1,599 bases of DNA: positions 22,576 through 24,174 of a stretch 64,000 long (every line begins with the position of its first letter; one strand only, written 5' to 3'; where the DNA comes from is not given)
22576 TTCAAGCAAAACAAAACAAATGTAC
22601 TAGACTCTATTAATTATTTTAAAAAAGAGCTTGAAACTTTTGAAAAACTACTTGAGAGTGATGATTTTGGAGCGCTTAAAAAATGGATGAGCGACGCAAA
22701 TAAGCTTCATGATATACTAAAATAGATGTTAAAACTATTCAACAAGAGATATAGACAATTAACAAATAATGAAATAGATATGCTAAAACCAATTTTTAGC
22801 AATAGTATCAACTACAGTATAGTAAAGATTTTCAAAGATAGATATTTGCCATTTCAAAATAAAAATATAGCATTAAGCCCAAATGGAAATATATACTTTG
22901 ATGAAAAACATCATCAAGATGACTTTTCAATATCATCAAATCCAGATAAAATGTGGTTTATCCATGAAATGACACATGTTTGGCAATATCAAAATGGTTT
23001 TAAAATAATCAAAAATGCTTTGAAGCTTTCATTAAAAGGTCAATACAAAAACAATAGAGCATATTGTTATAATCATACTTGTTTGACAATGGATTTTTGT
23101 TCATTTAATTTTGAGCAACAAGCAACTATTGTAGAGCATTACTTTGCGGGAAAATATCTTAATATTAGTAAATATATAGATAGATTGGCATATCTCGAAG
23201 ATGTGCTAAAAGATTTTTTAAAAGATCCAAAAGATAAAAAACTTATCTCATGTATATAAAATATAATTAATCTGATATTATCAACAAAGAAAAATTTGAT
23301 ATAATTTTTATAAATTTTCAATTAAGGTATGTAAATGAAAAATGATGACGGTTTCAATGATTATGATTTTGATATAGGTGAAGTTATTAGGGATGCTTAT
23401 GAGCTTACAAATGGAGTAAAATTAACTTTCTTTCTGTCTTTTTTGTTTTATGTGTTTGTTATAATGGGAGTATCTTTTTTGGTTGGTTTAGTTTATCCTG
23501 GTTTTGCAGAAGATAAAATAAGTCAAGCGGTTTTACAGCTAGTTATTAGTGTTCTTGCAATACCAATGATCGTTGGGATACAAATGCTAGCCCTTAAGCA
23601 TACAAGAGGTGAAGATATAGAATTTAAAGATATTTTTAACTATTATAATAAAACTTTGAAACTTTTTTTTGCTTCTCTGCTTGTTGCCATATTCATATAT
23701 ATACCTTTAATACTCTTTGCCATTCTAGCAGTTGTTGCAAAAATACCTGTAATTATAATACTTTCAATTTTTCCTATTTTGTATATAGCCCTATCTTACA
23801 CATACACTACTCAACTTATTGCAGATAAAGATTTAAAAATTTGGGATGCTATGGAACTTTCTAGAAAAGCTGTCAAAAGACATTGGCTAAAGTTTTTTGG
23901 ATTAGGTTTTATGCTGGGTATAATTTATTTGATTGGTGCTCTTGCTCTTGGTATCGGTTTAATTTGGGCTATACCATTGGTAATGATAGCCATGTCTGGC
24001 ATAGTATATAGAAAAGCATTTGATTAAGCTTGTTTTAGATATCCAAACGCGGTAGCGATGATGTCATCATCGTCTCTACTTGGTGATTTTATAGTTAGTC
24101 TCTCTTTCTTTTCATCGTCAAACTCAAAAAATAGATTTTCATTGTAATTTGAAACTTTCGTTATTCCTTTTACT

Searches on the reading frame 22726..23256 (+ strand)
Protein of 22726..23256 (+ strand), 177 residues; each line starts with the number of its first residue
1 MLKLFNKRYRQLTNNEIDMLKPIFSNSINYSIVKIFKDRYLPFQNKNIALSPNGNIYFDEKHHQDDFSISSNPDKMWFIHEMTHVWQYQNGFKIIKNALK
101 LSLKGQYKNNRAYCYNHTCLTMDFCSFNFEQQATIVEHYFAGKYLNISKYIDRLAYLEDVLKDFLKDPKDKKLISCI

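Call 31: search_protein_families(library=pfam, proteins=[window:22726-23256:+], max_evalue=1)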
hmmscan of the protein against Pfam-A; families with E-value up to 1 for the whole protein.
window:22726-23256:+ (177 aa): 3 families
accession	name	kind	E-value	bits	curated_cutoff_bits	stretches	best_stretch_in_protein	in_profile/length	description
PF20573.4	DUF6782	-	0.026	14.2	27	1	78-112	94-125/241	Putative metallopeptidase family (DUF6782)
PF14891.12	Peptidase_M91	-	0.029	15.2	25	1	46-91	65-109/176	Effector protein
PF13699.11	eCIS_core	-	0.2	12.3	22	1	64-91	51-78/79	eCIS core domain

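Call 32: search_protein_families(library=ncbifam, proteins=[window:22726-23256:+], max_evalue=1)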
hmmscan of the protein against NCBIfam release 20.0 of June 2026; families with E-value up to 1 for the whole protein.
window:22726-23256:+ (177 aa): 0 families

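Call 34: find_homologous_proteins(query=window:22726-23256:+, max_evalue=0.001)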
Query window:22726-23256:+ (177 aa): 28 proteins with E <= 0.001 among 56 candidates.
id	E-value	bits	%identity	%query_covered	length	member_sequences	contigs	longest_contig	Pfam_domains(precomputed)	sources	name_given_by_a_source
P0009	4.0e-116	403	100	100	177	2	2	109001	-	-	-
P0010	1.1e-90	320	81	100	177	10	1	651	-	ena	-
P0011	2.9e-86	306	74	99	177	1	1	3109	-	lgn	-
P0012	4.7e-86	305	77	100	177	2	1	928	-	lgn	-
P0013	1.2e-85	304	76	100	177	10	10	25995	-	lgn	-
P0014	7.3e-85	301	76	100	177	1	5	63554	-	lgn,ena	-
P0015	4.0e-83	295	72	100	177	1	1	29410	-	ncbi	-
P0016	2.6e-81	290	72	98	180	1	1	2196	-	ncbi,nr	ncbi:MAG: type IV secretion protein Rhs [Epsilonproteobacteria bacterium]|nr:type IV secretion prote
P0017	3.5e-80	286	71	98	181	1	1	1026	-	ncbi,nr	ncbi:MAG: type IV secretion protein Rhs [Campylobacterales bacterium]|nr:type IV secretion protein R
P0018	4.4e-77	276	74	90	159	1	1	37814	-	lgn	-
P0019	3.2e-51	192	51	98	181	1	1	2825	-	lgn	-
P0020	1.6e-45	173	72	58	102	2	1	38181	-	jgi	jgi:hypothetical protein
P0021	1.3e-29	121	46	90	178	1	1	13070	-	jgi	jgi:hypothetical protein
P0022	5.1e-24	103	37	90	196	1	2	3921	-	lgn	-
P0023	2.5e-23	101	38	92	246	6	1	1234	-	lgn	-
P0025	1.8e-20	91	35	93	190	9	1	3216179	-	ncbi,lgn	ncbi:Rhs element Vgr protein [Caballeronia sp. HLA56]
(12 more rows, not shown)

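Call 35: search_solved_structures(query=window:22726-23256:+, max_evalue=10)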
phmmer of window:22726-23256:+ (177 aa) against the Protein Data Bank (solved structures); distinct sequences matched with E-value up to 10: 1.
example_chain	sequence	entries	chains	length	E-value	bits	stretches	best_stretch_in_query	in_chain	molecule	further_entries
6h56_A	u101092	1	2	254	4.5e-21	78.6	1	10-142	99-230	Effector domain of Pseudomonas aeruginosa VgrG2b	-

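Call 54: search_dna_similar(query=P0025, collection=plasmids, mode=protein, max_evalue=0.00001, max_rows=25)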
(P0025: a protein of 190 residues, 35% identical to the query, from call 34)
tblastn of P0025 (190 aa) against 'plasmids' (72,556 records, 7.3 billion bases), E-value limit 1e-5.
Records with a match: 57; places in all: 60; records where one place covers at least 80% of the query: 9.
Best place of each record, by identity: <60% 57.
By first word of the organism name: Pantoea 15; Cronobacter 10; Acinetobacter 8; Rahnella 5; Ralstonia 3; Escherichia 3; Enterobacter 2; Burkholderia 1; Candidatus 1; Citrobacter 1; and 8 more.
By predicted mobility (MOB-suite, as given by PLSDB): non-mobilizable 49; conjugative 5; mobilizable 3.
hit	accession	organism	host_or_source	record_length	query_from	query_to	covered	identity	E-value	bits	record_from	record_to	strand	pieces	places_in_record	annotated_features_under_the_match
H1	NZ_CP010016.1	Burkholderia thailandensis 34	-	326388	10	175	87%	45.0%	8e-37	142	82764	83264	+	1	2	type VI secretion system Vgr family protein | hypothetical protein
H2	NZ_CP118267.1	Pantoea sp. Lij88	cell culture,soil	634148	12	150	73%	49.6%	7e-35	136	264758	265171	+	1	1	type IV secretion protein Rhs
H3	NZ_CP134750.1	Pantoea agglomerans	cell culture,bulb ...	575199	12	150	73%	49.6%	6e-34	133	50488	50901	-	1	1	type IV secretion protein Rhs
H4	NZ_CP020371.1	Candidatus Thiodictyon syntrophicum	meromictic lake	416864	10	175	87%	41.5%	2e-35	137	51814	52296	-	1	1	hypothetical protein (x2)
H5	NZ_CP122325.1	Pantoea agglomerans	Beta vulgaris,whole organism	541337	12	150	73%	48.9%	7e-34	133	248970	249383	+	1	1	hypothetical protein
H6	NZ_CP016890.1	Pantoea agglomerans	single cell,lettuce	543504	12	150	73%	48.9%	9e-34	133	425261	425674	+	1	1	type IV secretion protein Rhs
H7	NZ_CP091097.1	Pantoea agglomerans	whole organism,Perithecium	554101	12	150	73%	48.9%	9e-34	133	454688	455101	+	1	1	type IV secretion protein Rhs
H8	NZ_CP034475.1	Pantoea agglomerans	food,leaf from rome apple cultivar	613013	12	150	73%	48.9%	2e-33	132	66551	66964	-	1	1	hypothetical protein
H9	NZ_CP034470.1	Pantoea agglomerans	food,leaf from rome apple cultivar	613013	12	150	73%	48.9%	2e-33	132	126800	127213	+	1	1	hypothetical protein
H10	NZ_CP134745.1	Pantoea agglomerans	Allium cepa,cell culture,leaf ...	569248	12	150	73%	48.2%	4e-33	131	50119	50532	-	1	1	type IV secretion protein Rhs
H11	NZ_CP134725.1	Pantoea agglomerans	Allium cepa,cell culture,bulb ...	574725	12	150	73%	48.2%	7e-33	130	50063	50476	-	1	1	type IV secretion protein Rhs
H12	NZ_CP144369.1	Pantoea agglomerans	Single colony,sea mud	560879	12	150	73%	48.2%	1e-32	130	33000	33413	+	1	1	type IV secretion protein Rhs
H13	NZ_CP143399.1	Pantoea agglomerans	Brassica napus,cell culture,Seed,Seed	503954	12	150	73%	48.2%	1e-32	129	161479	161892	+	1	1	hypothetical protein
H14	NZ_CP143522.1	Pantoea agglomerans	-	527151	12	150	73%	48.2%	1e-32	129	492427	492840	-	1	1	hypothetical protein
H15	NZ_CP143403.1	Pantoea agglomerans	Brassica napus,cell culture,Seed,Seed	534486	12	150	73%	48.2%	1e-32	129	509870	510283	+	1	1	hypothetical protein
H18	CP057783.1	Enterobacter sp. RHB15-C17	culture,Pooled sheep faecal samples ...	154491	11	146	72%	47.1%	1e-28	118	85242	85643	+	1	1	type IV secretion protein Rhs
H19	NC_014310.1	Ralstonia solanacearum PSI07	-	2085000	12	138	67%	50.4%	6e-35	136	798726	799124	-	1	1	none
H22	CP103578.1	Enterobacter hormaechei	Homo sapiens,blood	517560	12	169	83%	40.4%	2e-26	112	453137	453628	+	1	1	type IV secretion protein Rhs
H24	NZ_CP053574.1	Citrobacter sp. TSA-1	cell culture,laboratory stock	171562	12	151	74%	44.3%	2e-25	108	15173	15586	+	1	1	type IV secretion protein Rhs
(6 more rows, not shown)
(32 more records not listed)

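Call 55: get_annotated_region(hit=H2, flank=6000)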
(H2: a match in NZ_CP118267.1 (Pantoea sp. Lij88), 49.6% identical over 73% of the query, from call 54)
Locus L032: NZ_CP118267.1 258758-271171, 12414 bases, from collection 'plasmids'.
description: Pantoea sp. Lij88 plasmid unnamed1, complete sequence
organism: Pantoea sp. Lij88 (NCBI taxid 3028622)
taxonomy: Bacteria; Pseudomonadota; Gammaproteobacteria; Enterobacterales; Erwiniaceae; Pantoea; Pantoea sp. Lij88
host: -; source: cell culture,soil; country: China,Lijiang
typing (MOB-suite, as given by PLSDB): non-mobilizable; replicon rep_cluster_1232
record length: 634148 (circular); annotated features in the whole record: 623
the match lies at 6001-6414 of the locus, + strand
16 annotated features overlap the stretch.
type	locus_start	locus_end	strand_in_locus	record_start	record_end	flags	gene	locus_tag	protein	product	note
CDS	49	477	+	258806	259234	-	-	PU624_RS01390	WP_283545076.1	DUF305 domain-containing protein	-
CDS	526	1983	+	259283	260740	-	-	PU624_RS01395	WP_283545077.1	YncE family protein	-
CDS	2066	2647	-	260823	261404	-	-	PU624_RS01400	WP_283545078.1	DUF6886 family protein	-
CDS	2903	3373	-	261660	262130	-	-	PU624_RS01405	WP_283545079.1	OsmC family protein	-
CDS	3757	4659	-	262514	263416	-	-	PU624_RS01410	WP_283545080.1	LysR family transcriptional regulator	-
CDS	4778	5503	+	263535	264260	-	-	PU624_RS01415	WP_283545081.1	SDR family oxidoreductase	-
CDS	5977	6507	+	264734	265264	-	-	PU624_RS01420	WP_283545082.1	type IV secretion protein Rhs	-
CDS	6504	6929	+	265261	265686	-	-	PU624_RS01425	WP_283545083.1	putative T6SS immunity periplasmic lipoprotein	-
CDS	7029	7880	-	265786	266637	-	-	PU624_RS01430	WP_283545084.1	metal ABC transporter permease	GO:0030001 - metal ion transport [Evidence IEA]; GO:0055085 - transmembrane transport [Evidence IEA]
CDS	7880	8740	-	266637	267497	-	sitC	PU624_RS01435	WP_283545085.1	iron/manganese ABC transporter permease subunit SitC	-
CDS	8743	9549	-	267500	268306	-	-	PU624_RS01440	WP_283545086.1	manganese/iron ABC transporter ATP-binding protein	-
CDS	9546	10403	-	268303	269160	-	-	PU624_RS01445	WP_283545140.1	metal ABC transporter substrate-binding protein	GO:0030001 - metal ion transport [Evidence IEA]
CDS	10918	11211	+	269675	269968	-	-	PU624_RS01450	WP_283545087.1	hypothetical protein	-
CDS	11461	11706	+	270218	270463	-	ycgZ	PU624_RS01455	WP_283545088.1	regulatory protein YcgZ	-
CDS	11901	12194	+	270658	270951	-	-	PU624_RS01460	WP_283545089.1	hypothetical protein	-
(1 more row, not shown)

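Call 56: get_annotated_region(hit=H18, flank=6000)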
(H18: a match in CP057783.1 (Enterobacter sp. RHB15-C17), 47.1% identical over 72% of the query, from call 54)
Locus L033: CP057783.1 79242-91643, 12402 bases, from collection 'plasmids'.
description: Enterobacter sp. RHB15-C17 plasmid pRHB15-C17_2, complete sequence
organism: Enterobacter sp. RHB15-C17 (NCBI taxid 2742619)
taxonomy: Bacteria; Pseudomonadota; Gammaproteobacteria; Enterobacterales; Enterobacteriaceae; Enterobacter; Enterobacter sp. RHB15-C17
host: -; source: culture,Pooled sheep faecal samples collected from floor of farm; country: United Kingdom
typing (MOB-suite, as given by PLSDB): conjugative; replicon IncFII; relaxase MOBF; mating-pair formation MPF_F
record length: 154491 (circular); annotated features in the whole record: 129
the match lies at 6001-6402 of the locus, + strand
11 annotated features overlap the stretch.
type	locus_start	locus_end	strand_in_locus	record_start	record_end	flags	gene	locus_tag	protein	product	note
CDS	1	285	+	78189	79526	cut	tssK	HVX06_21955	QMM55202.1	type VI secretion system baseplate subunit TssK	-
CDS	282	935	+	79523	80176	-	-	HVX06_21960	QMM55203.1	DotU family type IV/VI secretion system protein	-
CDS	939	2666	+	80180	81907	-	-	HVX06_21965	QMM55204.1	OmpA family protein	-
CDS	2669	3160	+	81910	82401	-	-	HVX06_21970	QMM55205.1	Hcp family type VI secretion system effector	-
CDS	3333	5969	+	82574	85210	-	tssH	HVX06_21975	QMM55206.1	type VI secretion system ATPase TssH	-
CDS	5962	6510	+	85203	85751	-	-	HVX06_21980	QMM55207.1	type IV secretion protein Rhs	-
CDS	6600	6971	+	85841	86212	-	-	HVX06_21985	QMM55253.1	hypothetical protein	-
CDS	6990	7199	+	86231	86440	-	-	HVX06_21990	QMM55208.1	hypothetical protein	-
CDS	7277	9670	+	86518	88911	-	vgrG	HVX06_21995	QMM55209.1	type VI secretion system tip protein VgrG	-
CDS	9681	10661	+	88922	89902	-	-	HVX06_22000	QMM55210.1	hypothetical protein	-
CDS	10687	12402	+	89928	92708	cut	-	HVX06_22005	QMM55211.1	hypothetical protein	-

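Call 59: search_protein_families(library=ncbifam, proteins=[L032:6504-6926:+, L033:6600-6968:+, L032:5977-6504:+], max_evalue=0.1)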
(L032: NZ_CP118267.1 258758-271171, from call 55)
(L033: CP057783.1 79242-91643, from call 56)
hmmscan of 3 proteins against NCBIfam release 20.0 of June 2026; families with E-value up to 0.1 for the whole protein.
L032:6504-6926:+ (141 aa): 2 families
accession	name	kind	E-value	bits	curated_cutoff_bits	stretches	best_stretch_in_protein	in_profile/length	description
NF045617.1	mostly_LP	subfamily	9.8e-19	67.6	43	1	7-126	4-118/119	putative T6SS immunity periplasmic lipoprotein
NF045616.1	Acin_mostly_LP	subfamily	0.077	13.2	50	0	30-107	17-103/130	NF045616 family extracytoplasmic (lipo)protein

L033:6600-6968:+ (123 aa): 1 family
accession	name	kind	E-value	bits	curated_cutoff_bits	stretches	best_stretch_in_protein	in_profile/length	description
NF045617.1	mostly_LP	subfamily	1.9e-19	69.9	43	1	4-96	24-117/119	putative T6SS immunity periplasmic lipoprotein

L032:5977-6504:+ (176 aa): 0 families

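Call 61: get_annotated_region(hit=H1, flank=1500)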
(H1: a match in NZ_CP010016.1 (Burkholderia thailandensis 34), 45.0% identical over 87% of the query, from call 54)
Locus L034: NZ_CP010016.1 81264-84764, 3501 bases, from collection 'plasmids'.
description: Burkholderia thailandensis 34 plasmid unnamed, complete sequence
organism: Burkholderia thailandensis 34 (NCBI taxid 1249664)
taxonomy: Bacteria; Pseudomonadota; Betaproteobacteria; Burkholderiales; Burkholderiaceae; Burkholderia; Burkholderia thailandensis; Burkholderia thailandensis 34
host: -; source: -; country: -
typing (MOB-suite, as given by PLSDB): non-mobilizable; replicon rep_cluster_2012,rep_cluster_465
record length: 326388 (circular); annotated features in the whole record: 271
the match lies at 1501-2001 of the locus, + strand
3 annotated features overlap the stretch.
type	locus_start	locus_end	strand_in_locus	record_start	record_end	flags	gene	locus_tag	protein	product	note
CDS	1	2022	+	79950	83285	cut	-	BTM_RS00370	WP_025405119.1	type VI secretion system Vgr family protein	GO:0033103 - protein secretion by the type VI secretion system [Evidence IEA]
CDS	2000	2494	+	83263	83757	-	-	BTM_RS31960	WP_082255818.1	hypothetical protein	-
CDS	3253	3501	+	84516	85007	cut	-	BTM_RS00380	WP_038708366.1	hypothetical protein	-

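Call 62: get_annotated_region(hit=H4, flank=1500)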
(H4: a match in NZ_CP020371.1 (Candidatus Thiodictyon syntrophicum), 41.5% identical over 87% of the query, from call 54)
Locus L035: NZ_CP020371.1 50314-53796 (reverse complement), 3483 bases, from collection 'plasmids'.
description: Candidatus Thiodictyon syntrophicum strain Cad16T plasmid pTs417, complete sequence
organism: Candidatus Thiodictyon syntrophicum (NCBI taxid 1166950)
taxonomy: Bacteria; Pseudomonadota; Gammaproteobacteria; Chromatiales; Chromatiaceae; Thiodictyon; Candidatus Thiodictyon syntrophicum
host: -; source: meromictic lake; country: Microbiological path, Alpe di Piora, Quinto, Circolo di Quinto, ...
typing (MOB-suite, as given by PLSDB): non-mobilizable
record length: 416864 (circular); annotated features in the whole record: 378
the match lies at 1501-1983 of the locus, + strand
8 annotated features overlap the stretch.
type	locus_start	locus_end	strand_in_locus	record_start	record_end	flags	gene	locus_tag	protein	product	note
CDS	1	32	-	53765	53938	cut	-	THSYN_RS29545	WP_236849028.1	hypothetical protein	-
CDS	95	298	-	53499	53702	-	-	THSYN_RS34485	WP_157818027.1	hypothetical protein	-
CDS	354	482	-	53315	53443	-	-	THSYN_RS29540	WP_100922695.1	type II toxin-antitoxin system Phd/YefM family antitoxin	-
CDS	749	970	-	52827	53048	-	-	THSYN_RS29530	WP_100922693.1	MobA/MobL family protein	-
CDS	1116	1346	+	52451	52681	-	-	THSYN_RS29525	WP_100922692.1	conjugal transfer protein TraD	-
CDS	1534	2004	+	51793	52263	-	-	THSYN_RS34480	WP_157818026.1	hypothetical protein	-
CDS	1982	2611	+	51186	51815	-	-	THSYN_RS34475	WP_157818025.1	hypothetical protein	-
CDS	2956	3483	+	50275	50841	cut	-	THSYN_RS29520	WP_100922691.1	hypothetical protein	-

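Call 63: get_annotated_region(hit=H19, flank=1500)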
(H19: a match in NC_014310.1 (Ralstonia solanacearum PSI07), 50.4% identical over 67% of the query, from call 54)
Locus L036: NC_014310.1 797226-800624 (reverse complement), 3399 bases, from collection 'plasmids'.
description: Ralstonia solanacearum PSI07 plasmid mpPSI07, complete sequence
organism: Ralstonia solanacearum PSI07 (NCBI taxid 859657)
taxonomy: Bacteria; Pseudomonadota; Betaproteobacteria; Burkholderiales; Burkholderiaceae; Ralstonia; Ralstonia solanacearum; Ralstonia solanacearum PSI07
host: -; source: -; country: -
typing (MOB-suite, as given by PLSDB): non-mobilizable; replicon rep_cluster_46
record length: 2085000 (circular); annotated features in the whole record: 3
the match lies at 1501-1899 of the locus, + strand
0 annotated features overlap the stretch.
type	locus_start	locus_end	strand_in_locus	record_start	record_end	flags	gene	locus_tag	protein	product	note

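Call 64: get_annotated_region(hit=H22, flank=1500)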
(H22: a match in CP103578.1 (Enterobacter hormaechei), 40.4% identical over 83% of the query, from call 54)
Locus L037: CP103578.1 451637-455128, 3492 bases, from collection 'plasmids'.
description: Enterobacter hormaechei strain 4285 plasmid pMB8072_1, complete sequence
organism: Enterobacter hormaechei (NCBI taxid 158836)
taxonomy: Bacteria; Pseudomonadota; Gammaproteobacteria; Enterobacterales; Enterobacteriaceae; Enterobacter; Enterobacter hormaechei
host: -; source: Homo sapiens,blood; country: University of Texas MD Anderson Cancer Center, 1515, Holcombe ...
typing (MOB-suite, as given by PLSDB): non-mobilizable; replicon IncFIB,IncHI2A,rep_cluster_1088; mating-pair formation MPF_F
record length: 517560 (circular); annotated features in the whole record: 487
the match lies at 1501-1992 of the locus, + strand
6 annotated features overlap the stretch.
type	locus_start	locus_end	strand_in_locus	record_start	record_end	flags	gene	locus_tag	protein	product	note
CDS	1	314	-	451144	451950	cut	sitB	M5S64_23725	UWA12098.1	iron/manganese ABC transporter ATP-binding protein SitB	-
CDS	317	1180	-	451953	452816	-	sitA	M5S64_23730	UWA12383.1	iron/manganese ABC transporter substrate-binding protein SitA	-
CDS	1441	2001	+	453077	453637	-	-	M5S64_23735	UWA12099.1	type IV secretion protein Rhs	-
CDS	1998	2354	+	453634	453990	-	-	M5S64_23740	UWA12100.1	hypothetical protein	-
CDS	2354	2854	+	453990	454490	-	-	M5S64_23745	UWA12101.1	type VI secretion system tube protein Hcp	-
CDS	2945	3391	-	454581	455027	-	-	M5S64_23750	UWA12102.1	type I toxin-antitoxin system SymE family toxin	-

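Call 65: get_annotated_region(hit=H24, flank=1500)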
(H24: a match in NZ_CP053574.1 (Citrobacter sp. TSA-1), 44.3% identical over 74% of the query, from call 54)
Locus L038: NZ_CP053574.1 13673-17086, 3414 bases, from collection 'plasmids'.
description: Citrobacter sp. TSA-1 plasmid unnamed1, complete sequence
organism: Citrobacter sp. TSA-1 (NCBI taxid 184912)
taxonomy: Bacteria; Pseudomonadota; Gammaproteobacteria; Enterobacterales; Enterobacteriaceae; Citrobacter; Citrobacter sp. TSA-1
host: -; source: cell culture,laboratory stock; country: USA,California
typing (MOB-suite, as given by PLSDB): non-mobilizable; replicon IncFIB,IncFII; mating-pair formation MPF_F
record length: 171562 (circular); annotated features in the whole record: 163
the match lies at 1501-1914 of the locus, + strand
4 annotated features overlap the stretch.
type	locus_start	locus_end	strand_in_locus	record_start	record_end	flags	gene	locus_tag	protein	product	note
CDS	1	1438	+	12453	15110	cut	tssH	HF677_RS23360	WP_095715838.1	type VI secretion system ATPase TssH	GO:0033103 - protein secretion by the type VI secretion system [Evidence IEA]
CDS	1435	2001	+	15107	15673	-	-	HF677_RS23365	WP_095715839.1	type IV secretion protein Rhs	-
CDS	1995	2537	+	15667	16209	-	-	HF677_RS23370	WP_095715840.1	putative T6SS immunity periplasmic lipoprotein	-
CDS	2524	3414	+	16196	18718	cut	vgrG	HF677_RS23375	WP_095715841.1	type VI secretion system tip protein VgrG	-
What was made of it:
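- The family's naming and its adjacency to Tpe genes were verified on plasmids (calls 54-56, 59, 61-65). On plasmids the Tpe homologue sits among tssH, hcp and vgrG (calls 56, 65).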

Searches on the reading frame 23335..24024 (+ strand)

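Call 31: search_protein_families(library=pfam, proteins=[window:23335-24024:+], max_evalue=1)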
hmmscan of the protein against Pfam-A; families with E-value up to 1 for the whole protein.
window:23335-24024:+ (230 aa): 2 families
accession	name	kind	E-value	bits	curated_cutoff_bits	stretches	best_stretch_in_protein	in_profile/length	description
PF06161.16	DUF975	-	1.6e-06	28.6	34.8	2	138-219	149-231/243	Protein of unknown function (DUF975)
PF07264.17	EI24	-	0.0016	19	32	1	32-205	65-195/199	Sulfate transporter CysZ/Etoposide-induced protein 2.4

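Call 32: search_protein_families(library=ncbifam, proteins=[window:23335-24024:+], max_evalue=1)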
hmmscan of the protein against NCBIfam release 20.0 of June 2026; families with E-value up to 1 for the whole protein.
window:23335-24024:+ (230 aa): 2 families
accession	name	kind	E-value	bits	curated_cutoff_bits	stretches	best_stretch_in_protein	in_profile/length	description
NF041043.1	BPSS1780_fam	subfamily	1.3e-07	31.1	90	1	67-218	43-223/247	BPSS1780 family membrane protein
NF041247.1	UsfY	equivalog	0.69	10.7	100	1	39-96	26-80/95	protein UsfY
